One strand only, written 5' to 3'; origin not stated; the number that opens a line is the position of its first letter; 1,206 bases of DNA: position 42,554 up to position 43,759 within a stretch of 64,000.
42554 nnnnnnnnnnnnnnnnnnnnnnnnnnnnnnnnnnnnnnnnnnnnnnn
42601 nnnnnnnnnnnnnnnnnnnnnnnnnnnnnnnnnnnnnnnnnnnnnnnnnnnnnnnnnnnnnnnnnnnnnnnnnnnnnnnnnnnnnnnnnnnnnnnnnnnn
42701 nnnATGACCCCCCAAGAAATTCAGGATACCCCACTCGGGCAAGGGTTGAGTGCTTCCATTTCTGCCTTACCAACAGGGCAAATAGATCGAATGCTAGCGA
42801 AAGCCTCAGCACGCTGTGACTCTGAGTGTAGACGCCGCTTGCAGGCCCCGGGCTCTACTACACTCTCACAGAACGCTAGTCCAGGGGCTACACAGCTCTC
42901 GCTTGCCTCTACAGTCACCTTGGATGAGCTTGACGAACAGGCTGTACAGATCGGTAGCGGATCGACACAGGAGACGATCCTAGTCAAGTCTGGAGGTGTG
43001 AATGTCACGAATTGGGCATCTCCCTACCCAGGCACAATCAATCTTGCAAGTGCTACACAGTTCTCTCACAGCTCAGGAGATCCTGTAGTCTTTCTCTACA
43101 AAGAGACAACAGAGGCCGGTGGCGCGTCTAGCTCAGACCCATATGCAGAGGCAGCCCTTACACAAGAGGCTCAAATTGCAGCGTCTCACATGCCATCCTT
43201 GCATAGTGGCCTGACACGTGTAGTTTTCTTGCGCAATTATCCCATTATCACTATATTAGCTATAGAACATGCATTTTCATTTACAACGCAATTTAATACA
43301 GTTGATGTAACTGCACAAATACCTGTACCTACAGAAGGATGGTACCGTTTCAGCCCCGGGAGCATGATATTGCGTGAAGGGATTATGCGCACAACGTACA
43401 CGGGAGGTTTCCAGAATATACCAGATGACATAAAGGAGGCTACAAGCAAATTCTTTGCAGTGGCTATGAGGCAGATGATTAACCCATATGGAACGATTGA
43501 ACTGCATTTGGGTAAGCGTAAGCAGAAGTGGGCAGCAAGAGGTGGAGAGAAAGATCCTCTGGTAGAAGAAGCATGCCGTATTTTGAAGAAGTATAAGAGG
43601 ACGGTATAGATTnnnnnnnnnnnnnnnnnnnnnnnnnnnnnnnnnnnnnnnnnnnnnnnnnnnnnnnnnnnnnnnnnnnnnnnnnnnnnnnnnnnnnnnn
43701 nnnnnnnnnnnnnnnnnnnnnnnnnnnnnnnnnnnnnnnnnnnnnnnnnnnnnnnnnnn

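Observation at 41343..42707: Antisense HNH gene #2: second instance of a stop-free sense-strand bridging ORF (454 codons) ending in an ATGA overlap with the head-tail adaptor gene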

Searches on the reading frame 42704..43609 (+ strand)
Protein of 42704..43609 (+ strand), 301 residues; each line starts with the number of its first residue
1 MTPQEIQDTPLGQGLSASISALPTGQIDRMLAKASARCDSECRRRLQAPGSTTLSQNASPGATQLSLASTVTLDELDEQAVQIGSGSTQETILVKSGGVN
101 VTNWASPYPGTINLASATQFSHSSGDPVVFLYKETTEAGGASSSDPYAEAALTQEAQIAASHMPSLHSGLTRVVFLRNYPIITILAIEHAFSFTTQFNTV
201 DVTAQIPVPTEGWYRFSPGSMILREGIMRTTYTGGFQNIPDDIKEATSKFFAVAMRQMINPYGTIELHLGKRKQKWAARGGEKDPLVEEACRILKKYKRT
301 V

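Call 10: search_protein_families(library=pfam, proteins=[window:42704-43609:+], max_evalue=0.01)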
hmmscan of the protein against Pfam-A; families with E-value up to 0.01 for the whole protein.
window:42704-43609:+ (301 aa): 0 families

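Call 50: search_protein_families(library=phrogs, proteins=[window:42704-43609:+], max_evalue=0.001)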
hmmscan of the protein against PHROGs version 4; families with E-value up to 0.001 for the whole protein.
window:42704-43609:+ (301 aa): 1 family
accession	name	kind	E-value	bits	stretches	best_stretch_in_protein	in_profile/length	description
phrog_442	-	connector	0.00093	19.6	0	170-247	142-215/270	head-tail adaptor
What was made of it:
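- Checked: 'Head-tail adaptor' for 42704..43609 rests only on a weak PHROG hit (phrog_442, E = 9e-4) (call 50).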
